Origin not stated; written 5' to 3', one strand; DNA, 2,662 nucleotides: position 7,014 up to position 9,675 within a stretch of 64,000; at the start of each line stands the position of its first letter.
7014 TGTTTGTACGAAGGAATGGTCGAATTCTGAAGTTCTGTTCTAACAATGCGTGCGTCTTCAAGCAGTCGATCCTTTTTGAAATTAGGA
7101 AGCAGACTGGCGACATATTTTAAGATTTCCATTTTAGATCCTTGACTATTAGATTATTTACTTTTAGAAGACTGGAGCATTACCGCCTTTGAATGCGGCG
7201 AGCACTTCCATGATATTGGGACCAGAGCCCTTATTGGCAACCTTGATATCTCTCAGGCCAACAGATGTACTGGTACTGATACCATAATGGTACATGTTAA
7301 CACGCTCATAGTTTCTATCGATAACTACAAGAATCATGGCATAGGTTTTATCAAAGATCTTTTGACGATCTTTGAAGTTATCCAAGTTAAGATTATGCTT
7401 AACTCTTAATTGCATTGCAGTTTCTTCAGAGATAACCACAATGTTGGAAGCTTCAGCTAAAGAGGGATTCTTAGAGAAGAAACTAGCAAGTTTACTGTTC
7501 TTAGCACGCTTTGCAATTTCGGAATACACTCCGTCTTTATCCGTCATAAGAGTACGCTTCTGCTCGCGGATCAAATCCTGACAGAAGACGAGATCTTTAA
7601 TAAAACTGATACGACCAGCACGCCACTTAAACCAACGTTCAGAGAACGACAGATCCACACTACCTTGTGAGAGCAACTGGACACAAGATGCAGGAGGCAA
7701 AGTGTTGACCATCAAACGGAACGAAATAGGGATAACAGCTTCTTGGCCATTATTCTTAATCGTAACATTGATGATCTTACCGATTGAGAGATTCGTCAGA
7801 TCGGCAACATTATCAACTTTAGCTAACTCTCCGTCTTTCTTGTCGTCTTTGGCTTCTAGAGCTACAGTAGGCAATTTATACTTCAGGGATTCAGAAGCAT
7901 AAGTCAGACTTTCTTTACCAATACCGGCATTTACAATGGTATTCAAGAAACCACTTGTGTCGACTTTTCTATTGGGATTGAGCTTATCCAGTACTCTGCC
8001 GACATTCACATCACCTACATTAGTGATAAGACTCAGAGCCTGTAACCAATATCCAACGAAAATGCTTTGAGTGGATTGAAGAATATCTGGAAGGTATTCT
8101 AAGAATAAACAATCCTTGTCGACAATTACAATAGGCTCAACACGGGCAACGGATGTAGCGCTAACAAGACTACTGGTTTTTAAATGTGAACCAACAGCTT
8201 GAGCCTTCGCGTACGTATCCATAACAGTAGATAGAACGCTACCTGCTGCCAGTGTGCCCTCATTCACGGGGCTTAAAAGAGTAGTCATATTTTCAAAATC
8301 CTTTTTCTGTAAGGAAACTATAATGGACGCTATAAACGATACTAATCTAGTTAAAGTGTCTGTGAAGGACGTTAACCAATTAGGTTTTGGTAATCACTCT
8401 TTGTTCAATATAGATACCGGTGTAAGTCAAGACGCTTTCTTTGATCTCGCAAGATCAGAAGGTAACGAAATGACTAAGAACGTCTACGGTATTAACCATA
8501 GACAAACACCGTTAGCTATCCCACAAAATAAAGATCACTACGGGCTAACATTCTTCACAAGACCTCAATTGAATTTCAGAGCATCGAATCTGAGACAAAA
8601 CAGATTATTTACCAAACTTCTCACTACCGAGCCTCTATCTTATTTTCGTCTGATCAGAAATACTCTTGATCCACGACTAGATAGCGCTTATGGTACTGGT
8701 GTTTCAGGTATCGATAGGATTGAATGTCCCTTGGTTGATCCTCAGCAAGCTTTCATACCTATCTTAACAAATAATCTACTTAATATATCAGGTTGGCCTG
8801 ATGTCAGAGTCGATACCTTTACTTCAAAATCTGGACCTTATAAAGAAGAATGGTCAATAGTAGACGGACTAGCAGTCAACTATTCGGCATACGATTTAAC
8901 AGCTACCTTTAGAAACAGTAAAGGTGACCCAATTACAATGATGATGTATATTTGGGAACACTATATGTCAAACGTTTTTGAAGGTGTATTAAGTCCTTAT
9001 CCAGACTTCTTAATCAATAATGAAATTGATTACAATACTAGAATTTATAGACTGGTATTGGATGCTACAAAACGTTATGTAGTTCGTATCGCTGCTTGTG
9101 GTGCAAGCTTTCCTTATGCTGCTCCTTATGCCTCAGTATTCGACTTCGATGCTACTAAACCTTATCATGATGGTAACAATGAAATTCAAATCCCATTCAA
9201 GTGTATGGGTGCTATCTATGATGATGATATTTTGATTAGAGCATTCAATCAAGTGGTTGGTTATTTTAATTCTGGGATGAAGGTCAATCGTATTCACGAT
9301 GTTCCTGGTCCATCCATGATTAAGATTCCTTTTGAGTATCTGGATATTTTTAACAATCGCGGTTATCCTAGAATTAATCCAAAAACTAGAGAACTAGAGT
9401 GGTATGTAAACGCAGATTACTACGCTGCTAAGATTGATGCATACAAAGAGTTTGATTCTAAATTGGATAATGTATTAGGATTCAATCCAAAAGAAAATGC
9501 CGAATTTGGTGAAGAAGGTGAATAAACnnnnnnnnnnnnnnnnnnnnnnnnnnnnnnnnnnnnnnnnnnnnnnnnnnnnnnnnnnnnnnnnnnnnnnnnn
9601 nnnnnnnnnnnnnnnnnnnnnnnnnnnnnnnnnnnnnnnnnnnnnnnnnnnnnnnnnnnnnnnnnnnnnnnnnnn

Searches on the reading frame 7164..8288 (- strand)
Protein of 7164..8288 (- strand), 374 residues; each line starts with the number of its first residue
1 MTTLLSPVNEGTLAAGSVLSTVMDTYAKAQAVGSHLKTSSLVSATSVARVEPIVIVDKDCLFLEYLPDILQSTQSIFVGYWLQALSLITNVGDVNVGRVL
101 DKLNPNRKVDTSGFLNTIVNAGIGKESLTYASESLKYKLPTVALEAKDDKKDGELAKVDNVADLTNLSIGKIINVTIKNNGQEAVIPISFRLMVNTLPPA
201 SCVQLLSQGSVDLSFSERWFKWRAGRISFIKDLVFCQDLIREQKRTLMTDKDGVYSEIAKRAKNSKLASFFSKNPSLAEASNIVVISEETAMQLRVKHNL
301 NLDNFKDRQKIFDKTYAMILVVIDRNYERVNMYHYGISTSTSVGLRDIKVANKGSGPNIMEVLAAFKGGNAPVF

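Call 6: search_protein_families(library=pfam, proteins=[window:7164-8288:-], max_evalue=0.1)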
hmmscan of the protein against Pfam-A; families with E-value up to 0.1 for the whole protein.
window:7164-8288:- (374 aa): 0 families

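Call 7: search_protein_families(library=phrogs, proteins=[window:7164-8288:-], max_evalue=0.01)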
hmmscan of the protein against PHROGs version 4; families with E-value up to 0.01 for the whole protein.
window:7164-8288:- (374 aa): 2 families
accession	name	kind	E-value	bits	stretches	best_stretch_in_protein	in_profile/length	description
phrog_3239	-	unknown function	8.2e-105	351.5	1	20-374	12-372/372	-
phrog_23804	-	head and packaging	5.1e-07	30.3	1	144-350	193-403/420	virion structural protein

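Call 14: find_related_loci(query=window:7164-8288:-, collection=viral_contigs, flank=10000)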
Query window:7164-8288:- (374 aa) in viral_contigs; peptide patterns used: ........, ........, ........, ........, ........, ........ (x = any residue, [..] = any of these).
17 stretches matched a pattern, but none encodes a relative of the query by tblastn (E <= 1e-3).

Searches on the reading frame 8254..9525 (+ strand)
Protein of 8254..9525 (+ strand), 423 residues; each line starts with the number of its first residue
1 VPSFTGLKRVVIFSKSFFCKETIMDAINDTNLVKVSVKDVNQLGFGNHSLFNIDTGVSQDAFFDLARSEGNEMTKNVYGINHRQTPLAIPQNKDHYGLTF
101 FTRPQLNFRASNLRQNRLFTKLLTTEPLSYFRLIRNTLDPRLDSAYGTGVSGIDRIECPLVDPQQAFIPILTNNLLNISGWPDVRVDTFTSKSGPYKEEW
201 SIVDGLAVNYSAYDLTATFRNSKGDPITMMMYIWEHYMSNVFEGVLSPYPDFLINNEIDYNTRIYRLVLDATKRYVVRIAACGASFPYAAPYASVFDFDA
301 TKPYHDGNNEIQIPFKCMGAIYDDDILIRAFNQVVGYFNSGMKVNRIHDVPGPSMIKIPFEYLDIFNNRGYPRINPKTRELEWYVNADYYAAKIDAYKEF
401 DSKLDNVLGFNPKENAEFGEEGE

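Call 6: search_protein_families(library=pfam, proteins=[window:8254-9525:+], max_evalue=0.1)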
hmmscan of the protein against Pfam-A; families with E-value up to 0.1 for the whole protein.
window:8254-9525:+ (423 aa): 1 family
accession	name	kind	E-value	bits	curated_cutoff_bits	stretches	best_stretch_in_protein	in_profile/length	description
PF23971.1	Phage_TTP_15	-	2.2e-108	362.8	27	1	71-393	38-359/365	Putative phage tail tube protein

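Call 7: search_protein_families(library=phrogs, proteins=[window:8254-9525:+], max_evalue=0.01)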
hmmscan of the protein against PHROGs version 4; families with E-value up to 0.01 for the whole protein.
window:8254-9525:+ (423 aa): 2 families
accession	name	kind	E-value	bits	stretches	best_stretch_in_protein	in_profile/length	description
phrog_3196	-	unknown function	5.8e-116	388.5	1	71-393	35-348/356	-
phrog_21400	-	head and packaging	4.7e-10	40.2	1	94-301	32-213/310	virion structural protein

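Call 9: search_dna_similar(query=window:8254-9525:+, collection=phages, mode=protein, max_rows=25)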
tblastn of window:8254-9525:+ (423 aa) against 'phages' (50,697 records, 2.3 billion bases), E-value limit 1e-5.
Records with a match: 293; places in all: 293; records where one place covers at least 80% of the query: 8.
Best place of each record, by identity: <60% 293.
By first word of the organism name: Pseudomonas 81; Erwinia 62; Salmonella 24; Vibrio 23; Serratia 21; Aeromonas 19; Klebsiella 16; Ralstonia 13; Burkholderia 4; Escherichia 4; and 15 more.
By host as written in the record: Erwinia amylovora 35; Pseudomonas aeruginosa 32; - 30; Erwinia amylovora ATCC 29780 19; Klebsiella pneumoniae 14; Aeromonas hydrophila 9; Pseudomonas aeruginosa PAO1 8; Ralstonia solanacearum 6; and 78 more.
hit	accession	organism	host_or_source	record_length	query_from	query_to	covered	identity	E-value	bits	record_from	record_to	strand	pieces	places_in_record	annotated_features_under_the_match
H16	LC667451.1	Burkholderia phage FLC9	Burkholderia glumae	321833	21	386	87%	45.7%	5e-91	306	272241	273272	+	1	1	hypothetical protein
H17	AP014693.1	Ralstonia phage RSL2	-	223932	73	386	74%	48.9%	2e-84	287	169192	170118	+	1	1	hypothetical protein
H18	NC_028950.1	Ralstonia phage RSL2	-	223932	73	386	74%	48.9%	2e-84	287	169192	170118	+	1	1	hypothetical protein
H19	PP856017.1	Burkholderia phage vB_BgluM-SURPRISE13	Burkholderia glumae LMG 2196 (= ATCC ...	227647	73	386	74%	48.9%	4e-84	286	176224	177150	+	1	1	hypothetical protein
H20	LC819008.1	Ralstonia phage FLC4-4C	Ralstonia pseudosolanacearum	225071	73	386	74%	48.9%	9e-84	285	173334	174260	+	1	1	putative virion structural protein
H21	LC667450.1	Burkholderia phage FLC8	Burkholderia glumae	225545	73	386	74%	48.9%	9e-84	285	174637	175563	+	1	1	hypothetical protein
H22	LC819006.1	Ralstonia phage FLC4-11C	Ralstonia pseudosolanacearum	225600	73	386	74%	48.9%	9e-84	285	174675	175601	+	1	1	putative virion structural protein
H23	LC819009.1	Ralstonia phage FLC4-5C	Ralstonia pseudosolanacearum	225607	73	386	74%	48.9%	9e-84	285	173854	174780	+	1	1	putative virion structural protein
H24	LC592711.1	Burkholderia phage FLC6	Burkholderia glumae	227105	73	386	74%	48.9%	9e-84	285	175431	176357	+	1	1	putative virion stractural protein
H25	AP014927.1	Ralstonia phage RSF1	Ralstonia solanacearum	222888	73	386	74%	47.9%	2e-83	284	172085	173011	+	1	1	putative virion stractural protein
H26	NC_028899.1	Ralstonia phage RSF1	Ralstonia solanacearum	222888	73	386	74%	47.9%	2e-83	284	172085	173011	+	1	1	putative virion stractural protein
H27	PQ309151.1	Ralstonia phage RsoM3USA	Ralstonia solanacearum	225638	73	386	74%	47.8%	2e-83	285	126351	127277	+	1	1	hypothetical protein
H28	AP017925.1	Ralstonia phage RP31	Ralstonia solanacearum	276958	70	385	75%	46.8%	6e-85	288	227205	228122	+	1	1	putative virion structural protein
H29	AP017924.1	Ralstonia phage RP12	Ralstonia solanacearum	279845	70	385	75%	46.8%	6e-85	288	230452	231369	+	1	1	putative virion structural protein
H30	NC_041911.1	Ralstonia phage RP12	Ralstonia solanacearum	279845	70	385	75%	46.8%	6e-85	288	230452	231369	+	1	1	putative virion structural protein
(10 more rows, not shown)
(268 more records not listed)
